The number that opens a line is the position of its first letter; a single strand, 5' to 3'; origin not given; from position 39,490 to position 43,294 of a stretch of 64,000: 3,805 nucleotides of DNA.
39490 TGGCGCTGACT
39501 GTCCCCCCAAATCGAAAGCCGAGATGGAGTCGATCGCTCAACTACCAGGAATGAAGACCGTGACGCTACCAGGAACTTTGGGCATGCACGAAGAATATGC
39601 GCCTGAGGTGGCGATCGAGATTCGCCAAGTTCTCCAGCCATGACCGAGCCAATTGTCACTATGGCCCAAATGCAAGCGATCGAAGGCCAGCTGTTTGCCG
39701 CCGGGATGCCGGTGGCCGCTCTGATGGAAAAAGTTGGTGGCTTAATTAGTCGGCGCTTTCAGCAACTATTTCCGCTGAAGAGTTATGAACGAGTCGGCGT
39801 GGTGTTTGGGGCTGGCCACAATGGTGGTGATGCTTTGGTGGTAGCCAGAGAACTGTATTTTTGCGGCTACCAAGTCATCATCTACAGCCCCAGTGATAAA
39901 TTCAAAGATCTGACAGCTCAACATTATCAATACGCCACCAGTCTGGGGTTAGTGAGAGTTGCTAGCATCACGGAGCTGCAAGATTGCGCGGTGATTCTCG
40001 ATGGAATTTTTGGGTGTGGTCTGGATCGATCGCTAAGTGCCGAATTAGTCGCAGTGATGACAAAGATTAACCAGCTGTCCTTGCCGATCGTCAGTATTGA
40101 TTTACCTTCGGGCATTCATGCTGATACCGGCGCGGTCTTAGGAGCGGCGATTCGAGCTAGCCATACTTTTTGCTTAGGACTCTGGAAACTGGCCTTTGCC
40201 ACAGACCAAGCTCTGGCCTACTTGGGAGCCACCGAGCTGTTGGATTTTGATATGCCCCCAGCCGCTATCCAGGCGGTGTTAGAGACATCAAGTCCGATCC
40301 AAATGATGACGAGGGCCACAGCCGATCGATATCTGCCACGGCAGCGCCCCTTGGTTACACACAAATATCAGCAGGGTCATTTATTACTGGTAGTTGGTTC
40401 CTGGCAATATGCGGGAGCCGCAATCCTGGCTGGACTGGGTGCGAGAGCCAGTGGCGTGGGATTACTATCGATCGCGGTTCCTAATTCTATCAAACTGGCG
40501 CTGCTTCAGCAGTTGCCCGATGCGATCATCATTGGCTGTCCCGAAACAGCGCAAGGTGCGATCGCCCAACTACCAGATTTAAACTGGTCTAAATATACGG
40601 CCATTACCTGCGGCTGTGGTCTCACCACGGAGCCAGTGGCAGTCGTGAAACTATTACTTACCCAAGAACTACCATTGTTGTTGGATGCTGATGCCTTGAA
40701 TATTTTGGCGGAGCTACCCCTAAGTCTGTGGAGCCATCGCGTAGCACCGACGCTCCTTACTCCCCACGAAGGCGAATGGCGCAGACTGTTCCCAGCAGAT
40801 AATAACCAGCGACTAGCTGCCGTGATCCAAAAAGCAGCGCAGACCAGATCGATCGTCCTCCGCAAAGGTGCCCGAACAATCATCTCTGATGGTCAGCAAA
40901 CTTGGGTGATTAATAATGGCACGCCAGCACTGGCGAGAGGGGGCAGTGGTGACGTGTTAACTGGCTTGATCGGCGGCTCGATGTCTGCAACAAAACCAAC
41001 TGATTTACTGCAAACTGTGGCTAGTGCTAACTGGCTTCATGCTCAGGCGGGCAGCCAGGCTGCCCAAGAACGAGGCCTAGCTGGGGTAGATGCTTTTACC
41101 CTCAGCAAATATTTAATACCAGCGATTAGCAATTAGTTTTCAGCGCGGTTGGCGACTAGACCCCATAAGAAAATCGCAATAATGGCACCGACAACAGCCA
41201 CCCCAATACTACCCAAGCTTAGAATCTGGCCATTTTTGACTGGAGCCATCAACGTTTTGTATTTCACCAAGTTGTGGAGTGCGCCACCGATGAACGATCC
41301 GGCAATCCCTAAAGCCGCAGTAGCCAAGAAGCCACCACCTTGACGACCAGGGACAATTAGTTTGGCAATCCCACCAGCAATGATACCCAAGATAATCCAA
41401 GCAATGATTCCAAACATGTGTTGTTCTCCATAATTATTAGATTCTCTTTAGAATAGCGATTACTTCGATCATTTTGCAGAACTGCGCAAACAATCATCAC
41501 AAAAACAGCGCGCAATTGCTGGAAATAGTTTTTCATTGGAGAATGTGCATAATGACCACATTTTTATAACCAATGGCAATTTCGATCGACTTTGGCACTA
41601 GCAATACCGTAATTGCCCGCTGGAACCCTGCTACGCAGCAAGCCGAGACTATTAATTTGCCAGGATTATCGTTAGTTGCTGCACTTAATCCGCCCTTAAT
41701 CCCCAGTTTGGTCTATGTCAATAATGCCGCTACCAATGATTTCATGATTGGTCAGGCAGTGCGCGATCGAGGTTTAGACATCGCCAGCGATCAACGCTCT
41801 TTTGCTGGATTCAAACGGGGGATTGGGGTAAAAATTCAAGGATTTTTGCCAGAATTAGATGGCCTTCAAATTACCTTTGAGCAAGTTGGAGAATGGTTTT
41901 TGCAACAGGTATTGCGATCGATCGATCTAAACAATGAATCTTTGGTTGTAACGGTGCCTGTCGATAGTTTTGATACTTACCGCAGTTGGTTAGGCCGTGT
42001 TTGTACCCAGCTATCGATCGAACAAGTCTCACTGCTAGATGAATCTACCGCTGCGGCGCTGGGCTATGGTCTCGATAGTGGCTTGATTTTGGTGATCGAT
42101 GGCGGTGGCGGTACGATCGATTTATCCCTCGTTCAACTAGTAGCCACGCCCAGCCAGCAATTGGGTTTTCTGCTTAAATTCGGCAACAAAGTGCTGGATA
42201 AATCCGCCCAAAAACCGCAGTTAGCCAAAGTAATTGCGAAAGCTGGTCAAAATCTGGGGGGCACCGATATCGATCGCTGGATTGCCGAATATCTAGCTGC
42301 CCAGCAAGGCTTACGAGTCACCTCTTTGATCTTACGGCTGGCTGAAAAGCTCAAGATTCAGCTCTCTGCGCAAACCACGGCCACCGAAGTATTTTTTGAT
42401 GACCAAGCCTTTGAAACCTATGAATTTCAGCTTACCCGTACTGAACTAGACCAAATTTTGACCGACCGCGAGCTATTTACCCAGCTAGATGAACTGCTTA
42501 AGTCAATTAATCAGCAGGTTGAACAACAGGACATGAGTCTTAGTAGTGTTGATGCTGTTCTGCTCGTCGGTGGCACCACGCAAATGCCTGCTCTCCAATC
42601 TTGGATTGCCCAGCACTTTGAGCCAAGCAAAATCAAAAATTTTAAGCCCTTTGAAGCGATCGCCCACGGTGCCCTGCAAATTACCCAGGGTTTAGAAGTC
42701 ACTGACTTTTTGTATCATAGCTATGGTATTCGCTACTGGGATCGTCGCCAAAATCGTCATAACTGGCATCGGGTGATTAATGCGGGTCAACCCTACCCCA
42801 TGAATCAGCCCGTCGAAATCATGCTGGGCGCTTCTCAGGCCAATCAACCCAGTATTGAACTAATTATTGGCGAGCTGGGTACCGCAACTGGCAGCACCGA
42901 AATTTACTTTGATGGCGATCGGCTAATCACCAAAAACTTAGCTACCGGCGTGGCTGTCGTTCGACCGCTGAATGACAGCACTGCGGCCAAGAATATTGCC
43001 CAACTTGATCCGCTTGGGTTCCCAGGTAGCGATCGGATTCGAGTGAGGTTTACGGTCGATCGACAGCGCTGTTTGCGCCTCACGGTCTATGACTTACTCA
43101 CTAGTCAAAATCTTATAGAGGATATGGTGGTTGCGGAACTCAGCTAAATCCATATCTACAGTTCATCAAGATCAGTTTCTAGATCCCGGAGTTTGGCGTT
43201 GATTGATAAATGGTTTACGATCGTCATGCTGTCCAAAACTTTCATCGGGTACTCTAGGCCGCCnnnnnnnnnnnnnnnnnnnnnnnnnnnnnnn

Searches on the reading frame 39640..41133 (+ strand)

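Call 54: search_protein_families(library=pfam, proteins=[window:39640-41133:+], max_evalue=0.00001)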
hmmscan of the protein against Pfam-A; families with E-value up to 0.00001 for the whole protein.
window:39640-41133:+ (498 aa): 3 families
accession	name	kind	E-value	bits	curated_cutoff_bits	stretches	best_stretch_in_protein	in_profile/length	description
PF01256.23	Carb_kinase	-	2.2e-51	175.1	27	1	249-492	2-240/242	NAD(P)H-hydrate dehydratase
PF03853.21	YjeF_N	-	3.1e-36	125.3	24.9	1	26-184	2-168/169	YjeF-related protein N-terminus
PF02110.20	HK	-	9e-09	35.5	27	1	391-478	140-226/247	Hydroxyethylthiazole kinase family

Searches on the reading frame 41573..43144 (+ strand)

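Call 54: search_protein_families(library=pfam, proteins=[window:41573-43144:+], max_evalue=0.00001)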
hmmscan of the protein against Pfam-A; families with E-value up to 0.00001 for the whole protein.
window:41573-43144:+ (524 aa): 2 families
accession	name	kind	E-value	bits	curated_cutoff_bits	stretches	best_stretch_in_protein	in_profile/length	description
PF00012.26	HSP70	-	4.1e-25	88.5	20.6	2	226-373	219-377/599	Hsp70 protein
PF06723.19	MreB_Mbl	-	3e-11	43.2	27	0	108-189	80-164/327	MreB/Mbl protein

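Call 65: search_protein_families(library=padloc, proteins=[window:41573-43144:+], max_evalue=0.00001)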
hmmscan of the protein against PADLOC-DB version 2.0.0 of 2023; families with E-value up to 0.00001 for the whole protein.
window:41573-43144:+ (524 aa): 0 families
